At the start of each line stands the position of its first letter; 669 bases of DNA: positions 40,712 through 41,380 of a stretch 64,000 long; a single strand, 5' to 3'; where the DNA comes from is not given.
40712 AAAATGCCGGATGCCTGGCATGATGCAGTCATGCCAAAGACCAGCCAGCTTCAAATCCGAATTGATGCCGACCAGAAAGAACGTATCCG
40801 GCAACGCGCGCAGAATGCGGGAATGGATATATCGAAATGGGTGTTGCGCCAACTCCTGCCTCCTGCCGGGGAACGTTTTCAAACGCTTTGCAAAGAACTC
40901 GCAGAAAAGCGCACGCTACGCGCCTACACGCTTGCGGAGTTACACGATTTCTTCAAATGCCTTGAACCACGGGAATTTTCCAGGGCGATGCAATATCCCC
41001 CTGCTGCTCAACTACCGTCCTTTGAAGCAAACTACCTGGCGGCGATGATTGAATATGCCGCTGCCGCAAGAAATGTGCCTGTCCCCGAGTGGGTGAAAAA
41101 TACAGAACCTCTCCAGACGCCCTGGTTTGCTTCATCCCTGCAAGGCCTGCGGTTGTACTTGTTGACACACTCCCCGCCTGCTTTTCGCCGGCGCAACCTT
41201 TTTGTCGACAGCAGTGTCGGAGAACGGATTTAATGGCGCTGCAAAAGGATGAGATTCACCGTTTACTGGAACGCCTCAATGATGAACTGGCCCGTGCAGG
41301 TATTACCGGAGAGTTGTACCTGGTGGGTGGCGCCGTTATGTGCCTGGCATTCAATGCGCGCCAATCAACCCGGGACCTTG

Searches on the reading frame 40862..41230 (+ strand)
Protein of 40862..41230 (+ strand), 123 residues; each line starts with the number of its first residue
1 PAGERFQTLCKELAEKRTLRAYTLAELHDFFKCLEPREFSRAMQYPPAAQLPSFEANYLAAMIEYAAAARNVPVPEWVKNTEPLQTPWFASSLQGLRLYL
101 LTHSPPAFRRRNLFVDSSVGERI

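Call 60: search_protein_representatives(alignment_id=A3)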
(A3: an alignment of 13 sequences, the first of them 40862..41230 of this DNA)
Query: 13 sequences, 123 profile positions. Proteins with E-value up to 0.001 (for the whole library): 919; up to 1e-10: 305; up to 1e-30: 72. The best 150 are listed.
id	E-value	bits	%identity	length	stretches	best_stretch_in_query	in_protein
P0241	1.3e-47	177.4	-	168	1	1-123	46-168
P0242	5.0e-43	162.6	-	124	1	25-123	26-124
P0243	9.7e-43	161.7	-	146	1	4-123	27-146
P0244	6.9e-41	155.7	-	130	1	2-123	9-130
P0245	2.0e-38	147.7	-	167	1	14-123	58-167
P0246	5.3e-38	146.4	-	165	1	3-122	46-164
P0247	6.2e-38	146.1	-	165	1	3-123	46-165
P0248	6.9e-38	146.0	-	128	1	5-123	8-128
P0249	7.0e-38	146.0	-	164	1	3-123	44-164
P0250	1.6e-37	144.8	-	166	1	3-123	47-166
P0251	3.2e-37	143.8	-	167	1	4-123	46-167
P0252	3.4e-37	143.8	-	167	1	3-123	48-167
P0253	5.1e-37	143.2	-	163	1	7-123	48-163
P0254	8.4e-37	142.5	-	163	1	4-123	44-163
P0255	2.5e-36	141.0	-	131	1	6-123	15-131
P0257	5.3e-36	139.9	-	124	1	5-123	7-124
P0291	7.6e-32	126.5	-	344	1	17-122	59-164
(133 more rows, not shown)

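Call 72: find_encoding_contigs(protein=P0257, flank=3000, max_places=3)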
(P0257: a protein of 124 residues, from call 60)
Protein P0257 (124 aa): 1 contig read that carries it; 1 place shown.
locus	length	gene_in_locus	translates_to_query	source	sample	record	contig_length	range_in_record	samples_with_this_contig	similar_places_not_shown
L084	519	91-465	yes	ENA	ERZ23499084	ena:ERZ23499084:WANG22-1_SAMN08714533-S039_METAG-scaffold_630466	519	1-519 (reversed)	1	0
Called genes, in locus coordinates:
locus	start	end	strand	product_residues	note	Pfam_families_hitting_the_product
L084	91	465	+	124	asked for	-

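Call 73: find_encoding_contigs(protein=P0291, flank=3000, max_places=3)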
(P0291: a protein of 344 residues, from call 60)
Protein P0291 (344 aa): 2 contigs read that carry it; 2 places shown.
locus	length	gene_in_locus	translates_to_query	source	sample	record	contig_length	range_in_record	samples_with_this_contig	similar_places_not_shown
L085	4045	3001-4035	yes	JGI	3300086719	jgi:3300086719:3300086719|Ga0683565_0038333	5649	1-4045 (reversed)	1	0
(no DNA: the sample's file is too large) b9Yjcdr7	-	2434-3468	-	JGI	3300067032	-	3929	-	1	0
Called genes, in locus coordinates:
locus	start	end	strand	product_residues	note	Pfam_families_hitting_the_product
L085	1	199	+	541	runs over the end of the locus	PF13807:GNVR (weak)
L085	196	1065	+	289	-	PF13614:AAA_31 (weak)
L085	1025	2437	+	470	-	PF10082:BBP2_2 (faint)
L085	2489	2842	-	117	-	-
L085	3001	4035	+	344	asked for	PF21983:NikA-like (weak)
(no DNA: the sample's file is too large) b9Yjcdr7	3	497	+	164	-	?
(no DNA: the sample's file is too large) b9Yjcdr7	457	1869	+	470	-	PF10082:BBP2_2 (faint)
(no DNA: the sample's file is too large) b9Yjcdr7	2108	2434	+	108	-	-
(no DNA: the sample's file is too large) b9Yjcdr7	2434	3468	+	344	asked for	PF21983:NikA-like (weak)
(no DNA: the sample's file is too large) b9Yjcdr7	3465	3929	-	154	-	?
